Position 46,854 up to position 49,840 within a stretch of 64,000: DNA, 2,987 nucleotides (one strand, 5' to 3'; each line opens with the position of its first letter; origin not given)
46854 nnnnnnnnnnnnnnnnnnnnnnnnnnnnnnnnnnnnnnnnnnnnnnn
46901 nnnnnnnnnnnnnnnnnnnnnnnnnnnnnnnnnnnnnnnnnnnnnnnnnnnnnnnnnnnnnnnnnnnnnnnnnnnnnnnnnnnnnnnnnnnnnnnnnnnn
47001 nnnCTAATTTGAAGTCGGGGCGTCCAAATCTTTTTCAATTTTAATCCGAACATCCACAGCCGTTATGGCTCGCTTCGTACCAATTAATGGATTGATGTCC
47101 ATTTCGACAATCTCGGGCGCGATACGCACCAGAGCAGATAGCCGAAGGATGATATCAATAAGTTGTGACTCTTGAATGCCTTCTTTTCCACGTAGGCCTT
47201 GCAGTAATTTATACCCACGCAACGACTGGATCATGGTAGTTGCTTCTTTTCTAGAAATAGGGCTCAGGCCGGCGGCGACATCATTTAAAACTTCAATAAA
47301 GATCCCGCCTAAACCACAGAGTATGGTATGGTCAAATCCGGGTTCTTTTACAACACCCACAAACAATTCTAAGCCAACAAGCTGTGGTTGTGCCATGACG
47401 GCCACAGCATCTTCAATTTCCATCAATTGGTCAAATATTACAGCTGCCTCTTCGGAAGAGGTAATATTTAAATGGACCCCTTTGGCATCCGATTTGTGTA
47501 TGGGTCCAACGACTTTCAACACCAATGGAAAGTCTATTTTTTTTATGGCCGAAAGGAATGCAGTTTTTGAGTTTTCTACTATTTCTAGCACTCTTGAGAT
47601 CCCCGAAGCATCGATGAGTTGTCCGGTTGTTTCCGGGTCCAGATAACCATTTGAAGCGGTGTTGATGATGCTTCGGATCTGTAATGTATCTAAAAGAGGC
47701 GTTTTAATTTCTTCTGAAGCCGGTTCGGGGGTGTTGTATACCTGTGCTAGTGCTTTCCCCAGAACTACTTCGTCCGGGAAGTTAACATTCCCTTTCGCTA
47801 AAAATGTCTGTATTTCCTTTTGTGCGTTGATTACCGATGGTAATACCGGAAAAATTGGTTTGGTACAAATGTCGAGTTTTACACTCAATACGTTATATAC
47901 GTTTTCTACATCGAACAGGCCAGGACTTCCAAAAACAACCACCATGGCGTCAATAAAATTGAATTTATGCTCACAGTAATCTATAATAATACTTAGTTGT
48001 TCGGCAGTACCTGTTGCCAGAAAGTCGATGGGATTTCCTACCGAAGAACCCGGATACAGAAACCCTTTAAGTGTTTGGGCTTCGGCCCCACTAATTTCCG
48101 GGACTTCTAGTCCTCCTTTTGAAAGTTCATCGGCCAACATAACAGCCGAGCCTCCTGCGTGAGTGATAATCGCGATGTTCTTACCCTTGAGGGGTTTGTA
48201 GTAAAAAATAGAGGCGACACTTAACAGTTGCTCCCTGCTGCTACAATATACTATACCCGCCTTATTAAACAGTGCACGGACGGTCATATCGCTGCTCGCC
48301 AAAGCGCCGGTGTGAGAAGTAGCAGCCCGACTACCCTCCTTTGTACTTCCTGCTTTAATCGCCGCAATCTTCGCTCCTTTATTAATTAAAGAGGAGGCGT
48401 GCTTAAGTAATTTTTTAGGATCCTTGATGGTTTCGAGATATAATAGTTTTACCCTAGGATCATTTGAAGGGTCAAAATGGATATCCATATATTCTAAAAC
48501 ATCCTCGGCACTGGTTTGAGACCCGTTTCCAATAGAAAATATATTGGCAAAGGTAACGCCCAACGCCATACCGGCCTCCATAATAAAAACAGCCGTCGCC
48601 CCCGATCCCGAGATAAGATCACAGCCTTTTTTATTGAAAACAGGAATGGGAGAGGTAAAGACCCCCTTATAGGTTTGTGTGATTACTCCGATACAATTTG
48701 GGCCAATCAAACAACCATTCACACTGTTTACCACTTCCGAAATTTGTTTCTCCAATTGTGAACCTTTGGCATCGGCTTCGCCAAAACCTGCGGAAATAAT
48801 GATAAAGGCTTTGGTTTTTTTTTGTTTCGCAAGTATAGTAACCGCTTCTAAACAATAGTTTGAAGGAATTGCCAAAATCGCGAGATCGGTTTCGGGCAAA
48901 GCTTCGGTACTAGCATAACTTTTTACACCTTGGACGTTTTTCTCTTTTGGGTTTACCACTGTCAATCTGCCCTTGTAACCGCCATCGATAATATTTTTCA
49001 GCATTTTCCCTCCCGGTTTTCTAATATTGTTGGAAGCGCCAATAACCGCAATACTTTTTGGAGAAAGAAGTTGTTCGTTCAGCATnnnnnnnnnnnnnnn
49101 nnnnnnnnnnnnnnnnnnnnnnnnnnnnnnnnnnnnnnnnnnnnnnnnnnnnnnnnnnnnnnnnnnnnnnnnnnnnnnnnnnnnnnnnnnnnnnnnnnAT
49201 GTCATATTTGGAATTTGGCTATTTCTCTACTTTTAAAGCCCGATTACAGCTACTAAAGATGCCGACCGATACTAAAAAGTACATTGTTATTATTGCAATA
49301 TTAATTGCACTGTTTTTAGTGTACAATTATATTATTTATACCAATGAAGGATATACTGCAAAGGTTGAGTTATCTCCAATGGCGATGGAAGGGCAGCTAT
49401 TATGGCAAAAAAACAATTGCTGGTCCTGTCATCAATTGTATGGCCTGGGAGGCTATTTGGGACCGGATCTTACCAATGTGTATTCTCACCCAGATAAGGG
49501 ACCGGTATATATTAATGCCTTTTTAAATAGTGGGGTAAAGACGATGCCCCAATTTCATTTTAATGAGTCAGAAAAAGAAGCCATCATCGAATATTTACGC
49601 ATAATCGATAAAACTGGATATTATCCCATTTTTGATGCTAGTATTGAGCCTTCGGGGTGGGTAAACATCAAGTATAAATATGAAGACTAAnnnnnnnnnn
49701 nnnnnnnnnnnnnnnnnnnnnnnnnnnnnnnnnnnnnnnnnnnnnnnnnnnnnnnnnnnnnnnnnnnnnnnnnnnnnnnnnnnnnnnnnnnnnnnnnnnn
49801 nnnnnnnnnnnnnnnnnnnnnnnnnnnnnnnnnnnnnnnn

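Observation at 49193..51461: Second, divergent NorC/NorB-like pair with a non-canonical metal-ligand set, next to an Rrf2 (NsrR-like) regulator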

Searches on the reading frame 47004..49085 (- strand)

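Call 3: search_protein_families(library=pfam, proteins=[window:47004-49085:-], max_evalue=0.01)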
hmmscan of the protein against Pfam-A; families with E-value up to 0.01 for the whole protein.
window:47004-49085:- (693 aa): 5 families
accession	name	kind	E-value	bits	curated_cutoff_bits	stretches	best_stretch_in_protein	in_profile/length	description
PF13549.11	ATP-grasp_5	-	1.5e-47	162.3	27.6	1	478-683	6-221/221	ATP-grasp domain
PF13607.11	Succ_CoA_lig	-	9.3e-30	103.6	27.4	1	154-294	3-138/138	Succinyl-CoA ligase like flavodoxin domain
PF13380.12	CoA_binding_2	-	1.5e-18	67.8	22.8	1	10-136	1-115/116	CoA binding domain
PF02629.25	CoA_binding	-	4.5e-06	27.8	22.3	1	9-100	3-97/97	CoA binding domain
PF19045.5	Ligase_CoA_2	-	0.00018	22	23.7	1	305-356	2-53/162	Ligase-CoA domain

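Call 4: search_protein_families(library=ncbifam, proteins=[window:47004-49085:-], max_evalue=0.01)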
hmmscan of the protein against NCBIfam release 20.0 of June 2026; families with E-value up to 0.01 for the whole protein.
window:47004-49085:- (693 aa): 8 families
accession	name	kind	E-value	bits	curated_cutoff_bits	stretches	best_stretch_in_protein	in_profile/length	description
NF045494.1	AcCoALig_Archglob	equivalog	1.9e-100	337.2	1200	2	5-435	220-644/665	acetate--CoA ligase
NF045493.1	HydDutCoALig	equivalog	1.1e-93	315.2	1300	1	3-682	3-697/698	4-hydroxybutyrate--CoA ligase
TIGR02717.1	AcCoA-syn-alpha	equivalog_domain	3.9e-89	299.4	567.15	1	4-434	2-427/447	acetate--CoA ligase alpha subunit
NF045492.1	HydPropCoALig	equivalog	4.4e-72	243.5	1300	2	4-374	249-619/700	3-hydroxypropionate--CoA ligase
NF004230.0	PRK05678.1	equivalog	4.8e-06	26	336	1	54-187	51-180/291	succinate--CoA ligase subunit alpha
TIGR01019.1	sucCoAalpha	subfamily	1.7e-05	24.4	353.2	1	51-188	46-179/286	succinate--CoA ligase subunit alpha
NF010623.0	PRK14016.1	subfamily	0.00023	19.5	877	1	483-563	214-291/871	cyanophycin synthetase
TIGR02068.2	cya_phycin_syn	equivalog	0.0015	16.6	850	1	483-563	213-290/862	cyanophycin synthetase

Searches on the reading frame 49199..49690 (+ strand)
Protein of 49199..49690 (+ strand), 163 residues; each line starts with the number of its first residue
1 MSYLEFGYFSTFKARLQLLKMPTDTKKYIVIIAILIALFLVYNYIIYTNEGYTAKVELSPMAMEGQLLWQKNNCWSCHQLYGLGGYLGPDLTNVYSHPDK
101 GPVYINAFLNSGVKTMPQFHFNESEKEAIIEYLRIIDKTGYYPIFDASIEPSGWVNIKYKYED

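Call 3: search_protein_families(library=pfam, proteins=[window:49199-49690:+], max_evalue=0.01)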
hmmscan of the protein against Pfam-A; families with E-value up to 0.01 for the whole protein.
window:49199-49690:+ (163 aa): 2 families
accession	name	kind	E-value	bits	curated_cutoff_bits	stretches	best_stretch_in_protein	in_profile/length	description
PF13442.11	Cytochrome_CBB3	-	7.7e-09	36.2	27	1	62-133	3-68/68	Cytochrome C oxidase, cbb3-type, subunit III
PF00034.26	Cytochrom_C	-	2.5e-07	32.4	21.3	1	63-103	2-42/90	Cytochrome c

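Call 4: search_protein_families(library=ncbifam, proteins=[window:49199-49690:+], max_evalue=0.01)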
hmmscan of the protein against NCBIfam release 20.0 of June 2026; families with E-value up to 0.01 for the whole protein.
window:49199-49690:+ (163 aa): 8 families
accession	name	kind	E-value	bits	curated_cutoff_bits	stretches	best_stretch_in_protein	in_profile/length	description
NF040971.1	cytc_ExtS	equivalog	2e-07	30.6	100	1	55-132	71-146/262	selenite/tellurite reduction operon c-type cytochrome lipoprotein ExtS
NF050122.1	bc1_QcrC_actin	exception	2.1e-07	30.5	200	1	64-138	138-213/253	cytochrome bc1 complex diheme cytochrome c subunit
NF045773.1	cytochro_C550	exception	5.3e-06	26.4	125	1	58-133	45-116/118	cytochrome c550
NF045774.1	cytochro_C551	exception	7.5e-06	25.9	118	1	64-133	41-106/110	cytochrome c551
TIGR02603.1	CxxCH_TIGR02603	domain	3.2e-05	23.9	68.15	1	64-101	5-41/134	putative heme-binding domain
NF052248.1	SorU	equivalog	0.00056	20.1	100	1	73-132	12-71/72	SorU family sulfite dehydrogenase c-type cytochrome subunit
TIGR04485.1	thiosulf_SoxX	equivalog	0.00066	20.3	61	1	71-121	2-59/78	sulfur oxidation c-type cytochrome SoxX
NF006998.0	PRK09461.1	equivalog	0.0082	15.4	376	0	97-143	19-65/337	asparaginase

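Call 45: search_solved_structures(query=window:49199-49690:+, max_evalue=1, show_alignments=2)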
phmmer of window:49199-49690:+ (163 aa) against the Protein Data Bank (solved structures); distinct sequences matched with E-value up to 1: 20.
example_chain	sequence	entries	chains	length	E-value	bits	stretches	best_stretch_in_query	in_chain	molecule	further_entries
3o0r_C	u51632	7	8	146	6.9e-13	51.8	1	35-138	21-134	Nitric oxide reductase subunit C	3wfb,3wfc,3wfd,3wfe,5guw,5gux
4xyd_B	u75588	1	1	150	3.4e-06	30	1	33-133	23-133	NorC-like protein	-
7rh5_O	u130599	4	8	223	0.004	20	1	71-142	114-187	Cytochrome bc1 complex cytochrome c subunit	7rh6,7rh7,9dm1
6hwh_M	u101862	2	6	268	0.0047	19.8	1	71-142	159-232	Cytochrome bc1 complex cytochrome c subunit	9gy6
8ovc_O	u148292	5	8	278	0.0052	19.7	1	71-142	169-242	Cytochrome bc1 complex cytochrome c subunit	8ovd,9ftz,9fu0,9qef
7zs0_A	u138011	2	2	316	0.0052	19.7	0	31-99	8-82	Hypothetical (Diheme) protein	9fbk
7zs2_A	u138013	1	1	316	0.0053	19.6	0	31-99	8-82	Hypothetical (Diheme) protein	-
7zs1_A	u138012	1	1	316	0.0053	19.6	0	31-99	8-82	Hypothetical (Diheme) protein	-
6adq_C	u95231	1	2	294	0.0063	19.4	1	71-142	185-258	Cytochrome bc1 complex cytochrome c subunit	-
9wcx_U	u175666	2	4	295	0.027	17.4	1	65-139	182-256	Cytochrome bc1 complex cytochrome c subunit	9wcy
3cp5_A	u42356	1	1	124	0.051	16.4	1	60-112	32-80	Cytochrome c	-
6cuk_A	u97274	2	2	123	0.11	15.4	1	60-112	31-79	Cytochrome c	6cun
7q21_C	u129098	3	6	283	0.13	15.2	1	49-137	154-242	Cytochrome bc1 complex cytochrome c subunit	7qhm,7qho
8hcr_C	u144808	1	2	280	0.13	15.1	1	71-136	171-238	Cytochrome bc1 complex cytochrome c subunit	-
7e1v_O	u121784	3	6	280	0.13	15.1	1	71-136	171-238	Cytochrome bc1 complex cytochrome c subunit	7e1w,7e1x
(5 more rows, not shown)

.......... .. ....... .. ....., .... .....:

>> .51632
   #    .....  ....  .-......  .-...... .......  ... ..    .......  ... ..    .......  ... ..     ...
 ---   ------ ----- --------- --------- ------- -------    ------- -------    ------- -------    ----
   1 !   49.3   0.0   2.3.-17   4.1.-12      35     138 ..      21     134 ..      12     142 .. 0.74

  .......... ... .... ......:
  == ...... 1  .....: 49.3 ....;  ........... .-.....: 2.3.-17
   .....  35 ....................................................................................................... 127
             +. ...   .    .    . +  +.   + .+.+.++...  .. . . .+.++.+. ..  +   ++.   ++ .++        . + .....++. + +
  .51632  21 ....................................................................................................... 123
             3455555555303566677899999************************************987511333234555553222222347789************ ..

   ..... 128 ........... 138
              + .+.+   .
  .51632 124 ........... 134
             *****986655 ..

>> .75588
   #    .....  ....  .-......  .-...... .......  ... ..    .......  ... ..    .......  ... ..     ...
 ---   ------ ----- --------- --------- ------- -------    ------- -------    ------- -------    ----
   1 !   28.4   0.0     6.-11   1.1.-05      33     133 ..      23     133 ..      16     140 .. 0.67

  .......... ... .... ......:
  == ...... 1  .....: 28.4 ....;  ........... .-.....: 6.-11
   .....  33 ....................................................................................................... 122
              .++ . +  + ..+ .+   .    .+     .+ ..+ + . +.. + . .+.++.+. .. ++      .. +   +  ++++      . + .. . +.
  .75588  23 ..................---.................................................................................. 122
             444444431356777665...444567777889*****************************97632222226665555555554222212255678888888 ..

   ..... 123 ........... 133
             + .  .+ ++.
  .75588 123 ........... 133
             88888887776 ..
